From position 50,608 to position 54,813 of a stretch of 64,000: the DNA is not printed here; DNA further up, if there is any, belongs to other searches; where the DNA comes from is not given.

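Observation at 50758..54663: One 1301-aa ORF joins MurG, an FHA-like linker, the lipid II flippase MurJ and HEAT repeats, and overlaps mraY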

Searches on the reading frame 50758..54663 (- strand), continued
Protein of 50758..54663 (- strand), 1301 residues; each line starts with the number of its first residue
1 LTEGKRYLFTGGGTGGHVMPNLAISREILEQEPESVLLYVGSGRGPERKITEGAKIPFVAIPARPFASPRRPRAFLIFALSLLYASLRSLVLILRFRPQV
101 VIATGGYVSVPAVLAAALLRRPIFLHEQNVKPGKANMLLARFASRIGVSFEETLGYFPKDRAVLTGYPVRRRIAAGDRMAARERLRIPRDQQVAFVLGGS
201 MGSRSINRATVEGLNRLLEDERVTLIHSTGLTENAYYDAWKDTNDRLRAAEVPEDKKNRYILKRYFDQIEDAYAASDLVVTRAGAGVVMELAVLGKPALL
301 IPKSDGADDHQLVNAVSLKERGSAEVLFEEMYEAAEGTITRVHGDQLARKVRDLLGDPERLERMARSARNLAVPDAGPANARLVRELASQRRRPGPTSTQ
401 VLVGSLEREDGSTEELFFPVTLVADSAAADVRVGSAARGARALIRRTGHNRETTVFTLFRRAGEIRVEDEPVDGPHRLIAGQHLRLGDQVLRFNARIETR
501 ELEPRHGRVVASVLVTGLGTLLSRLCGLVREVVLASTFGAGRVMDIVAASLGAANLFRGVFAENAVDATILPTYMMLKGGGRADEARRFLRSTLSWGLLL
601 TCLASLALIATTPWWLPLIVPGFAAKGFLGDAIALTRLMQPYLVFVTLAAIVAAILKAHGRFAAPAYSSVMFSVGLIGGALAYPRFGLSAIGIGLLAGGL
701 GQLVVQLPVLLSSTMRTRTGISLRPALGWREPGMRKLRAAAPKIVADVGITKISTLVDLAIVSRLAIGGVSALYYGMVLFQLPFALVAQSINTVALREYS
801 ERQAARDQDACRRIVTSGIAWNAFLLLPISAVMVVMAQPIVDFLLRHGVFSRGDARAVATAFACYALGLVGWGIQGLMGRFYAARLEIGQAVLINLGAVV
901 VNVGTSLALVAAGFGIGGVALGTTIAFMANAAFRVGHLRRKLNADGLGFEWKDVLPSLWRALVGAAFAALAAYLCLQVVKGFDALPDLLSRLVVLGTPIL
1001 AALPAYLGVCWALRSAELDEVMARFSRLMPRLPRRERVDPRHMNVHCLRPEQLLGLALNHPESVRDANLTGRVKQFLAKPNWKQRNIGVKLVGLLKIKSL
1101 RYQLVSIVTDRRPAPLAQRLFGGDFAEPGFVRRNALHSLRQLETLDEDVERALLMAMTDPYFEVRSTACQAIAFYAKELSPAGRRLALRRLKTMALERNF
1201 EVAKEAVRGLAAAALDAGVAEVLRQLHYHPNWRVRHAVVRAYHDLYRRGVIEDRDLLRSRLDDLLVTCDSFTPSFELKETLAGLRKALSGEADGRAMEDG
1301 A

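Call 73: search_protein_families(library=ncbifam, proteins=[L031:927-2300:+, L031:3459-4904:+, L031:4901-6001:+, L031:5998-7077:+, L031:7047-8450:+, L031:8405-9457:+, L031:9441-10370:+, L031:10400-11239:+, L031:11365-12594:+, L057:5998-7074:+], max_evalue=1e-10)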
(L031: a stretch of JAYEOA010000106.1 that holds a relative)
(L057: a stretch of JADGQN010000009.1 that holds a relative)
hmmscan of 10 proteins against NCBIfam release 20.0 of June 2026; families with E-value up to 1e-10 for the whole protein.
L031:927-2300:+ (457 aa): 20 families
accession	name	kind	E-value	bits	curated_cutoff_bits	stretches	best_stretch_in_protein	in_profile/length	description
NF008896.0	PRK11929.1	equivalog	5.1e-133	444.9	1023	1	17-456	519-956/965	bifunctional UDP-N-acetylmuramoyl-L-alanyl-D-glutamate--2,6-diaminopimelate ligase MurE/UDP-N-acetylmuramoyl-tripeptide--D-alanyl-D-alanine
TIGR01143.1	murF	subfamily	1.8e-123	412.6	288.6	1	30-456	1-418/418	UDP-N-acetylmuramoyl-tripeptide--D-alanyl-D-alanine ligase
NF008041.0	PRK10773.1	equivalog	1.7e-99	333.6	551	1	3-455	4-446/453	UDP-N-acetylmuramoyl-tripeptide--D-alanyl-D-alanine ligase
NF010693.0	PRK14093.1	equivalog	7.8e-84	282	544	1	2-455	6-463/479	UDP-N-acetylmuramoylalanyl-D-glutamyl-2,6-diaminopimelate--D-alanyl-D-alanine ligase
NF008897.0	PRK11930.1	equivalog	2.1e-63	214.6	804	1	2-455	2-452/822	bifunctional UDP-N-acetylmuramoyl-tripeptide:D-alanyl-D-alanine ligase/alanine racemase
NF001124.0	PRK00139.1-2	equivalog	6.5e-45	153.8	476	2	164-388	186-409/500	UDP-N-acetylmuramoyl-L-alanyl-D-glutamate--2,6-diaminopimelate ligase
NF001126.0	PRK00139.1-4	equivalog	2e-42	145.4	373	2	153-348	171-364/486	UDP-N-acetylmuramoyl-L-alanyl-D-glutamate--2,6-diaminopimelate ligase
TIGR01085.1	murE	subfamily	3e-37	128.6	257.3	2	23-126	2-109/472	UDP-N-acetylmuramyl-tripeptide synthetase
NF053645.1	pMurC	equivalog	8.4e-32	110.5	560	1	100-245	100-248/492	pseudomurein biosynthesis peptide ligase pMurC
TIGR01087.1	murD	equivalog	3.3e-27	95.7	211.95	1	89-392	91-374/441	UDP-N-acetylmuramoyl-L-alanine--D-glutamate ligase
NF001123.0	PRK00139.1-1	equivalog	3.9e-27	95.1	586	1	18-358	13-381/493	UDP-N-acetylmuramoyl-L-alanyl-D-glutamate--2,6-diaminopimelate ligase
NF010628.0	PRK14022.1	equivalog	3.3e-25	88.7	536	1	153-383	178-394/483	UDP-N-acetylmuramoyl-L-alanyl-D-glutamate--L-lysine ligase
TIGR01082.1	murC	equivalog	3.7e-25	88.9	335.1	1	103-356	101-348/449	UDP-N-acetylmuramate--L-alanine ligase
NF010623.0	PRK14016.1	subfamily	2.7e-18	65.5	877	1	179-389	567-792/871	cyanophycin synthetase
TIGR02068.2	cya_phycin_syn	equivalog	6e-18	64.2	850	1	178-389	565-790/862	cyanophycin synthetase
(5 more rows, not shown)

L031:3459-4904:+ (481 aa): 13 families
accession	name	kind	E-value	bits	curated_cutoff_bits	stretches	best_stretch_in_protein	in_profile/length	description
TIGR01087.1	murD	equivalog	6.3e-120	401.2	211.95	1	33-470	1-439/441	UDP-N-acetylmuramoyl-L-alanine--D-glutamate ligase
TIGR01082.1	murC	equivalog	3.1e-30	105.6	335.1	1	37-351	8-322/449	UDP-N-acetylmuramate--L-alanine ligase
NF008896.0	PRK11929.1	equivalog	1.4e-26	92.6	1023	1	135-446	606-941/965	bifunctional UDP-N-acetylmuramoyl-L-alanyl-D-glutamate--2,6-diaminopimelate ligase MurE/UDP-N-acetylmuramoyl-tripeptide--D-alanyl-D-alanine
TIGR01085.1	murE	subfamily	8.8e-24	84.2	257.3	1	174-342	150-328/472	UDP-N-acetylmuramyl-tripeptide synthetase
NF001124.0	PRK00139.1-2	equivalog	5.7e-23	81.4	476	1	181-379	178-384/500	UDP-N-acetylmuramoyl-L-alanyl-D-glutamate--2,6-diaminopimelate ligase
NF001126.0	PRK00139.1-4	equivalog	6.2e-23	81.1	373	1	173-345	165-341/486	UDP-N-acetylmuramoyl-L-alanyl-D-glutamate--2,6-diaminopimelate ligase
NF053645.1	pMurC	equivalog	8.8e-22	77.4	560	1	35-256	2-235/492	pseudomurein biosynthesis peptide ligase pMurC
TIGR01143.1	murF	subfamily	3.4e-21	75.7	288.6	1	132-377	73-330/418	UDP-N-acetylmuramoyl-tripeptide--D-alanyl-D-alanine ligase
NF008041.0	PRK10773.1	equivalog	7.1e-20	71.2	551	1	119-370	87-351/453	UDP-N-acetylmuramoyl-tripeptide--D-alanyl-D-alanine ligase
NF053647.1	pMurD2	equivalog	7.9e-19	67.8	550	1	33-258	2-228/405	pseudomurein biosynthesis peptide ligase pMurD2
NF053646.1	pMurD1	equivalog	2.3e-17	62.8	610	1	33-364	2-345/465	pseudomurein biosynthesis peptide ligase pMurD1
NF001123.0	PRK00139.1-1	equivalog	4.8e-17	61.8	586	1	176-342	171-346/493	UDP-N-acetylmuramoyl-L-alanyl-D-glutamate--2,6-diaminopimelate ligase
NF053648.1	pMurE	equivalog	5.5e-14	51.8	600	0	199-342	189-326/464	pseudomurein biosynthesis peptide ligase pMurE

L031:4901-6001:+ (366 aa): 6 families
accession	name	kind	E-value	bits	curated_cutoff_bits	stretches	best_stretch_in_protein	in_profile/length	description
TIGR02614.1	ftsW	equivalog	1.2e-123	412.7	337.5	1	7-359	2-355/357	putative lipid II flippase FtsW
TIGR02615.1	spoVE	exception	4.1e-116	388.3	448.8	1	7-358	2-353/354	stage V sporulation protein E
TIGR02210.1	rodA_shape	equivalog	1.1e-85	287.9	336.7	1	6-359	1-354/357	rod shape-determining protein RodA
NF008042.0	PRK10774.1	equivalog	2.3e-84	283.8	493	1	5-358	35-389/405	cell division protein FtsW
NF008060.0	PRK10794.1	equivalog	3.1e-56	190.9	590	1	5-361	16-363/370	peptidoglycan glycosyltransferase MrdB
NF037961.1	RodA_shape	subfamily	2.8e-40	138.9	150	2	222-356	271-406/415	rod shape-determining protein RodA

L031:5998-7077:+ (359 aa): 2 families
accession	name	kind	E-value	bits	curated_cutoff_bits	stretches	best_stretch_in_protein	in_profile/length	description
TIGR01133.1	murG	equivalog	6.2e-89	298.5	250.25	1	2-349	7-351/353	undecaprenyldiphospho-muramoylpentapeptide beta-N-acetylglucosaminyltransferase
NF009102.0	PRK12446.1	equivalog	5.5e-42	143.9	339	1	2-328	3-329/352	undecaprenyldiphospho-muramoylpentapeptide beta-N-acetylglucosaminyltransferase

L031:7047-8450:+ (467 aa): 19 families
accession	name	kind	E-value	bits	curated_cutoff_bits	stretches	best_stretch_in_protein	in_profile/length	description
TIGR01082.1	murC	equivalog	2e-168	561.1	335.1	1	18-460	1-448/449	UDP-N-acetylmuramate--L-alanine ligase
NF011171.0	PRK14573.1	equivalog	1e-102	344.5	1015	1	18-462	6-446/809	bifunctional UDP-N-acetylmuramate--L-alanine ligase/D-alanine--D-alanine ligase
TIGR01081.1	mpl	equivalog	1.1e-57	196.1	388.7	1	18-393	1-386/448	UDP-N-acetylmuramate:L-alanyl-gamma-D-glutamyl-meso-diaminopimelate ligase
NF053645.1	pMurC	equivalog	7.5e-34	117.2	560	2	226-452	259-485/492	pseudomurein biosynthesis peptide ligase pMurC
NF001126.0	PRK00139.1-4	equivalog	1.8e-30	105.9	373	1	185-364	195-374/486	UDP-N-acetylmuramoyl-L-alanyl-D-glutamate--2,6-diaminopimelate ligase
TIGR01087.1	murD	equivalog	9.9e-29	100.7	211.95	1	19-337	2-322/441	UDP-N-acetylmuramoyl-L-alanine--D-glutamate ligase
TIGR01085.1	murE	subfamily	9.1e-25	87.5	257.3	1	185-364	179-364/472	UDP-N-acetylmuramyl-tripeptide synthetase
TIGR01143.1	murF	subfamily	1.2e-24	87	288.6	1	105-338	64-304/418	UDP-N-acetylmuramoyl-tripeptide--D-alanyl-D-alanine ligase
NF008896.0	PRK11929.1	equivalog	2.2e-24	85.4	1023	1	118-351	606-854/965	bifunctional UDP-N-acetylmuramoyl-L-alanyl-D-glutamate--2,6-diaminopimelate ligase MurE/UDP-N-acetylmuramoyl-tripeptide--D-alanyl-D-alanine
NF001124.0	PRK00139.1-2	equivalog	1.2e-23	83.6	476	1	185-364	200-383/500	UDP-N-acetylmuramoyl-L-alanyl-D-glutamate--2,6-diaminopimelate ligase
NF053648.1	pMurE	equivalog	3.1e-23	82.3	600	1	182-361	188-357/464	pseudomurein biosynthesis peptide ligase pMurE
NF008041.0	PRK10773.1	equivalog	1.6e-15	56.8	551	1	119-338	103-333/453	UDP-N-acetylmuramoyl-tripeptide--D-alanyl-D-alanine ligase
NF010693.0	PRK14093.1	equivalog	1.3e-14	53.7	544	1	119-363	111-375/479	UDP-N-acetylmuramoylalanyl-D-glutamyl-2,6-diaminopimelate--D-alanyl-D-alanine ligase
NF001123.0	PRK00139.1-1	equivalog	1.2e-13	50.6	586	1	184-364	197-382/493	UDP-N-acetylmuramoyl-L-alanyl-D-glutamate--2,6-diaminopimelate ligase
TIGR02068.2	cya_phycin_syn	equivalog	1e-12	46.9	850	0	186-364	567-763/862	cyanophycin synthetase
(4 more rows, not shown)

L031:8405-9457:+ (350 aa): 7 families
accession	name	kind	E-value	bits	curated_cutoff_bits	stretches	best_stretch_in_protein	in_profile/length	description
NF010480.0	PRK13905.1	equivalog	7.6e-96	320.5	259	1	37-328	8-301/303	UDP-N-acetylmuramate dehydrogenase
TIGR00179.1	murB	equivalog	5.4e-65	219.5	144.5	1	51-326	1-290/290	UDP-N-acetylmuramate dehydrogenase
NF011245.0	PRK14651.1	equivalog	9.4e-53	179.1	224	1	50-310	8-256/273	UDP-N-acetylmuramate dehydrogenase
NF010478.0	PRK13903.1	equivalog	9.3e-44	149.7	231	1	48-222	18-196/362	UDP-N-acetylmuramate dehydrogenase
NF010479.0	PRK13904.1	equivalog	2.3e-41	142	273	1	89-324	35-257/258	UDP-N-acetylmuramate dehydrogenase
NF000755.0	PRK00046.1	equivalog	1.2e-37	129.4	277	2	48-244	7-212/343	UDP-N-acetylmuramate dehydrogenase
NF011242.0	PRK14648.1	equivalog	1.7e-31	109.7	426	2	49-183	16-154/354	UDP-N-acetylmuramate dehydrogenase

L031:9441-10370:+ (309 aa): 31 families (the best 25 are shown)
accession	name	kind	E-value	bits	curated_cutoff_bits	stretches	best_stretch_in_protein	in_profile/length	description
NF002378.0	PRK01372.1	subfamily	3.7e-112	374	243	1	9-307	5-303/305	D-alanine--D-alanine ligase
TIGR01205.1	D_ala_D_alaTIGR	subfamily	1.8e-93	313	245.65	1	12-305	1-317/318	D-alanine--D-alanine ligase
NF002528.0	PRK01966.1-4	subfamily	9.2e-79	264.9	262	1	61-306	98-359/366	D-alanine--D-alanine ligase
NF011169.0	PRK14571.1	equivalog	4.4e-78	262.7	404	1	12-307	2-297/300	D-alanyl-alanine synthetase A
NF000091.3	D_ala_D_ser_VanG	exception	5.5e-65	219.5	495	1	60-305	91-343/344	D-alanine--D-serine ligase VanG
NF002527.0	PRK01966.1-3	equivalog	1.6e-64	218.2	310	1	61-305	75-328/332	D-alanine--D-alanine ligase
NF002526.0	PRK01966.1-2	equivalog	3.7e-63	213.6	449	1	57-305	88-347/362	D-alanine--D-alanine ligase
NF011170.0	PRK14572.1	equivalog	1.9e-62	211.4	489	1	55-303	81-343/351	D-alanyl-alanine synthetase A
NF011167.0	PRK14569.1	equivalog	2.4e-59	201.2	410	1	9-305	2-295/296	D-alanyl-alanine synthetase A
NF002525.0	PRK01966.1-1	equivalog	9.3e-58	195.9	457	1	63-305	99-350/364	D-alanine--D-alanine ligase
NF000207.3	D_ala_D_ser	equivalog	2.4e-56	191.3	520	1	62-305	89-339/342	D-alanine--D-serine ligase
NF002529.0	PRK01966.1-5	equivalog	2.9e-48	164.6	472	1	64-305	87-336/348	D-alanine--D-alanine ligase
NF000206.1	D_ala_D_lac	equivalog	3.3e-48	164.4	550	1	62-303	90-338/342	D-alanine--(R)-lactate ligase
NF000372.1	D_ala_D_lac_VanI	exception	1.4e-44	152.8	700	1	64-303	92-338/341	D-alanine--(R)-lactate ligase VanI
NF000093.1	D_ala_D_ser_VanN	exception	1.7e-44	152.3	700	1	62-302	90-337/343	D-alanine--D-serine ligase VanN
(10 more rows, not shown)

L031:10400-11239:+ (279 aa): 0 families

L031:11365-12594:+ (409 aa): 4 families
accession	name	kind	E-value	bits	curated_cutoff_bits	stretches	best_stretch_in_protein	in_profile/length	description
TIGR01174.1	ftsA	equivalog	1.1e-140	468.9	175.85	1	8-376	1-371/371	cell division protein FtsA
NF007009.0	PRK09472.1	equivalog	1.6e-116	389.9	409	1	5-405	6-416/420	cell division protein FtsA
NF011660.0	PRK15080.1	equivalog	1.5e-18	67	182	1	167-258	111-197/277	ethanolamine utilization protein EutJ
TIGR02529.1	EutJ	subfamily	5.5e-15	55.5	152.1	1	154-258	64-164/239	ethanolamine utilization protein EutJ family protein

L057:5998-7074:+ (358 aa): 2 families
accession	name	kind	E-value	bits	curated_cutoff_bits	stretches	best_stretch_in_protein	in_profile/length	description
TIGR01133.1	murG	equivalog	7.4e-94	314.6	250.25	1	1-351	6-351/353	undecaprenyldiphospho-muramoylpentapeptide beta-N-acetylglucosaminyltransferase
NF009102.0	PRK12446.1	equivalog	2.3e-40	138.6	339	1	2-329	3-328/352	undecaprenyldiphospho-muramoylpentapeptide beta-N-acetylglucosaminyltransferase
